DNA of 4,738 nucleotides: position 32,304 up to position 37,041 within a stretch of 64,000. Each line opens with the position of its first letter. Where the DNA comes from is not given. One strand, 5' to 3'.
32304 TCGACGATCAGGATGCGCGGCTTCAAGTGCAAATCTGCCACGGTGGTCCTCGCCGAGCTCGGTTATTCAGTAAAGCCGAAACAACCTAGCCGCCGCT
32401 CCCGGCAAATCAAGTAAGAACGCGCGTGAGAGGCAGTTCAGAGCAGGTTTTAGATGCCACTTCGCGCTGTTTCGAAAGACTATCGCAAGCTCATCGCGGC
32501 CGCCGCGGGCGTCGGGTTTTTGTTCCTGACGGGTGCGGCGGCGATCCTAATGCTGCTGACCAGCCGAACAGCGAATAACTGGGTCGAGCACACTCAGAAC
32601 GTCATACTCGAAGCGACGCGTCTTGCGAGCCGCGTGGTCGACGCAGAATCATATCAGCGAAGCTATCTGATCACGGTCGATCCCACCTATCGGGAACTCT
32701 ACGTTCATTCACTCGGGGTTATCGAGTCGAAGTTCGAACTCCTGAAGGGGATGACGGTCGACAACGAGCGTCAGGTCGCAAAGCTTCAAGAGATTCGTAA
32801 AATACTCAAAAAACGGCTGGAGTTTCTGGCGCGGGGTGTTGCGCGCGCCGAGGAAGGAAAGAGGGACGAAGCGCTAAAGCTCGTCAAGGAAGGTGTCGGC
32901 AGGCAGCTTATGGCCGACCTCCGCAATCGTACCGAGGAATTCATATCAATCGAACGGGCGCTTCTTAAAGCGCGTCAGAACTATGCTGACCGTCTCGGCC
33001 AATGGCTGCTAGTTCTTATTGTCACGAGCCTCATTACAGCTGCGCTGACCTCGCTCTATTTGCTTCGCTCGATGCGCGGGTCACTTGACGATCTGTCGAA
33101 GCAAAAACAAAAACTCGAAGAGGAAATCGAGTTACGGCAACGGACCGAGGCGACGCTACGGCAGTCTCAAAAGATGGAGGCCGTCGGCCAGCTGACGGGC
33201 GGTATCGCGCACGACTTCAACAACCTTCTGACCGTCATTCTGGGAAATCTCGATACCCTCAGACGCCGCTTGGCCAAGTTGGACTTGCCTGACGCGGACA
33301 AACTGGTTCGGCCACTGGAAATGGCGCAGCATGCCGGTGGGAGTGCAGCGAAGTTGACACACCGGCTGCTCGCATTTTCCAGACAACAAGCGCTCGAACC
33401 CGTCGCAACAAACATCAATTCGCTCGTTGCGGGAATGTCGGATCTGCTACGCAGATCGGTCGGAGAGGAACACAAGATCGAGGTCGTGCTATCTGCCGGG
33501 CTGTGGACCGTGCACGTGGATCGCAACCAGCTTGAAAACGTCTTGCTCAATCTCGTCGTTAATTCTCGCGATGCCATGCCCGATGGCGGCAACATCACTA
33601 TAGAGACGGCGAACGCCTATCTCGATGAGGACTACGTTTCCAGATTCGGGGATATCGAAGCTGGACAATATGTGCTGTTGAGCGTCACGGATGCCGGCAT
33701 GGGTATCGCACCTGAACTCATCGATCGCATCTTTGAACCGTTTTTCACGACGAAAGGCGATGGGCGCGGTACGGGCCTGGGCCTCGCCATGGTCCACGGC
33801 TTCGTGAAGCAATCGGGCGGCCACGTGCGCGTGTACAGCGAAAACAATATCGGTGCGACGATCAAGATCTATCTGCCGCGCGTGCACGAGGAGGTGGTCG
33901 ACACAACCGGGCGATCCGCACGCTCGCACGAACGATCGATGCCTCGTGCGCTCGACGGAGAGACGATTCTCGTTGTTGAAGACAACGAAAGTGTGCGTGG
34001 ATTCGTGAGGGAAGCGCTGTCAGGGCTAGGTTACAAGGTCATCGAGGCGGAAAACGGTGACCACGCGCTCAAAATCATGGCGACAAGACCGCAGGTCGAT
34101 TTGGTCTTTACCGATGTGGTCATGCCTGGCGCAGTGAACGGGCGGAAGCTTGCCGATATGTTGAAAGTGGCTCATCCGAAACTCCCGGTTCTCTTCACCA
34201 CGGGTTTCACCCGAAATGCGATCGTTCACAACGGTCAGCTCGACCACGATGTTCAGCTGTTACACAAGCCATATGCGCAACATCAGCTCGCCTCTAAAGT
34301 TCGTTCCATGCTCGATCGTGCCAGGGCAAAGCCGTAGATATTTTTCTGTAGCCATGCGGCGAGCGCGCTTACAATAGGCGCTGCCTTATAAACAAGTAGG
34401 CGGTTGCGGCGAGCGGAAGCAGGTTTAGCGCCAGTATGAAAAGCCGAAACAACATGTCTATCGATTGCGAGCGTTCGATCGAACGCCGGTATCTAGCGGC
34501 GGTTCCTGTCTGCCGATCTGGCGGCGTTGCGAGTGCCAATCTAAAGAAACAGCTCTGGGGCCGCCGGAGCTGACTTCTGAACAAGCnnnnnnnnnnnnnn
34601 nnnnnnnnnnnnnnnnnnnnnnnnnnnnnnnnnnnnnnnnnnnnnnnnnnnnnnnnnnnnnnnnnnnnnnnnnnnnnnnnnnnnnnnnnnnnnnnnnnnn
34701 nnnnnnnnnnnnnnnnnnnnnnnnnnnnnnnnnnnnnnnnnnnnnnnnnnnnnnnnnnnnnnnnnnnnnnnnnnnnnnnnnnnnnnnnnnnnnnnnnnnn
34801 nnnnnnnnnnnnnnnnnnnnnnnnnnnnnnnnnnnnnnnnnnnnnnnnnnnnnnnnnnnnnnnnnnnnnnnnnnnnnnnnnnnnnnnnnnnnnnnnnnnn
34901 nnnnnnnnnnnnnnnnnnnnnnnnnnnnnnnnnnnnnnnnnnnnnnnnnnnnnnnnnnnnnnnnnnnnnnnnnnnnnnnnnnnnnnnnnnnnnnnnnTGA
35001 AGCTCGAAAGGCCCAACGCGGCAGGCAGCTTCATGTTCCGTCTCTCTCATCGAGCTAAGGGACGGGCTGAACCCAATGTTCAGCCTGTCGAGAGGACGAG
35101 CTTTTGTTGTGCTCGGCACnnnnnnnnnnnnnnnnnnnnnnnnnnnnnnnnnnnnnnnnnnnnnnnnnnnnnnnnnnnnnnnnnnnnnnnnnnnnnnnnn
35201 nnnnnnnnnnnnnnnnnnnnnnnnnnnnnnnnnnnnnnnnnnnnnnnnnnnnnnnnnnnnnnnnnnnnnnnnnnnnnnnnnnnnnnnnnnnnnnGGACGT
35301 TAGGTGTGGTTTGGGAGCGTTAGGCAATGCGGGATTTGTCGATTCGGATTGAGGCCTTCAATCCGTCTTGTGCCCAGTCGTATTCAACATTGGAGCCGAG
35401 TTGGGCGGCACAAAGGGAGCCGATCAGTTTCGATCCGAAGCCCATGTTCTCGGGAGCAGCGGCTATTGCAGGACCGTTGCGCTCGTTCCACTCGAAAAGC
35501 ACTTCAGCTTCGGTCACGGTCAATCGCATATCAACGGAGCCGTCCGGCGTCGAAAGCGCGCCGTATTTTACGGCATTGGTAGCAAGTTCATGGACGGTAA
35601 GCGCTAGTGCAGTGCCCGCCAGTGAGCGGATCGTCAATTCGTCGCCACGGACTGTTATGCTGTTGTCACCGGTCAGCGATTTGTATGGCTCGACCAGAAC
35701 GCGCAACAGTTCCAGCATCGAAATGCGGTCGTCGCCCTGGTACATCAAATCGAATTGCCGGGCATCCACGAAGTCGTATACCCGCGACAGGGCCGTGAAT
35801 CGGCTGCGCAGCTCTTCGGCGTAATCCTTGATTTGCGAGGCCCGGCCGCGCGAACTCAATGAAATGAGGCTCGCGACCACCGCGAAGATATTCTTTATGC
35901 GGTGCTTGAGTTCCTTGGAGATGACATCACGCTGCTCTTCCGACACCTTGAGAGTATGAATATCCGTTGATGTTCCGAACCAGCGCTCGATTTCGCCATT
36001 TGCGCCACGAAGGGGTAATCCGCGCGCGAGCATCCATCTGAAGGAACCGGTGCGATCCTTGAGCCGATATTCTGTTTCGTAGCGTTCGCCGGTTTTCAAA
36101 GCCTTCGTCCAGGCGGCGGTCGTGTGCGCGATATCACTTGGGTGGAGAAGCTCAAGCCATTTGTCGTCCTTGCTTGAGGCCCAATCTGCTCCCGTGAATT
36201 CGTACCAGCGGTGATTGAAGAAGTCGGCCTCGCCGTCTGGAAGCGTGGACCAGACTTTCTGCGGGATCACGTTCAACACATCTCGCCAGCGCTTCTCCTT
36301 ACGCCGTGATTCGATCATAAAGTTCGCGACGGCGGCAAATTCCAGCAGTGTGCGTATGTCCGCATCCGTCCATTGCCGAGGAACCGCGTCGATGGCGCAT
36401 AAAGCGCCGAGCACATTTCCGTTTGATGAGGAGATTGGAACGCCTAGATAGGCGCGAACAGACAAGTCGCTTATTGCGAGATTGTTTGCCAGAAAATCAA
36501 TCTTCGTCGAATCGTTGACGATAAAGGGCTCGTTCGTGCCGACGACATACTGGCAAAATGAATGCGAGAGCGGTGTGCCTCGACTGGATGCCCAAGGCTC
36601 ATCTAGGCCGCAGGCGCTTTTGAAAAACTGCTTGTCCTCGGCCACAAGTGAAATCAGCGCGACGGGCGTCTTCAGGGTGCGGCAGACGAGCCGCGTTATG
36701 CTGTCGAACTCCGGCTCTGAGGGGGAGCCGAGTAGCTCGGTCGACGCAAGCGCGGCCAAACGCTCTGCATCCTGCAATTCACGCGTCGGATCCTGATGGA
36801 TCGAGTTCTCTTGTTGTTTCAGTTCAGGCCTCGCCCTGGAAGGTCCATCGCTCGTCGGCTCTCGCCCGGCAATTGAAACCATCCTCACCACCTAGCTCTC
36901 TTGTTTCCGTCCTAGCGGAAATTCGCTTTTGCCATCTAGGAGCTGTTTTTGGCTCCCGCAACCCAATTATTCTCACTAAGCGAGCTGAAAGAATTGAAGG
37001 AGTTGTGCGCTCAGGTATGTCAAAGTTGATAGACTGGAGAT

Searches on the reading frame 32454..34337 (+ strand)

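Call 80: search_protein_families(library=pfam, proteins=[window:32454-34337:+], max_evalue=0.001)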
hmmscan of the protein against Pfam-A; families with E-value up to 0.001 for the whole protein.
window:32454-34337:+ (627 aa): 4 families
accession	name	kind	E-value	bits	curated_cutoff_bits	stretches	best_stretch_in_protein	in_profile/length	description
PF05227.19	CHASE3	-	1.7e-30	106.2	28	1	40-175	1-136/138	CHASE3 domain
PF02518.31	HATPase_c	-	3.4e-21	76.2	26.4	1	356-476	2-109/111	Histidine kinase-, DNA gyrase B-, and HSP90-like ATPase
PF00072.30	Response_reg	-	3.6e-17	63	30.2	1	505-616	1-110/111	Response regulator receiver domain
PF00512.31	HisKA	-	7.7e-08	32.7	26.9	1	245-313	3-65/66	His Kinase A (phospho-acceptor) domain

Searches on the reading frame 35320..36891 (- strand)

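Call 80: search_protein_families(library=pfam, proteins=[window:35320-36891:-], max_evalue=0.001)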
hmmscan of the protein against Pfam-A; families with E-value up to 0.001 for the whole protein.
window:35320-36891:- (523 aa): 9 families
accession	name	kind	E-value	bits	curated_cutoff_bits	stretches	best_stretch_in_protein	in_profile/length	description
PF08447.18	PAS_3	-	5.1e-18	65.6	25.6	1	224-307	3-88/89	PAS fold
PF01590.32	GAF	-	1.5e-15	58.4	22.4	1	62-190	6-130/133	GAF domain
PF07536.20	HWE_HK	-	2.7e-12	47.7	22.8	1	327-417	1-82/83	HWE histidine kinase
PF13185.12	GAF_2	-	8.9e-11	42.6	28.6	1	63-194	9-136/136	GAF domain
PF08448.16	PAS_4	-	1.6e-07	32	23.1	1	241-312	36-106/110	PAS fold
PF07568.18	HisKA_2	-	1.2e-05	25.7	22.3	1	327-373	1-48/76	Histidine kinase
PF00989.32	PAS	-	0.00012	22.5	22.6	1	203-311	4-113/113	PAS fold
PF13492.12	GAF_3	-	0.0002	22.2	27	1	65-194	9-128/129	GAF domain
PF13426.13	PAS_9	-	0.00081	20.1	27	0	213-311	4-101/103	PAS domain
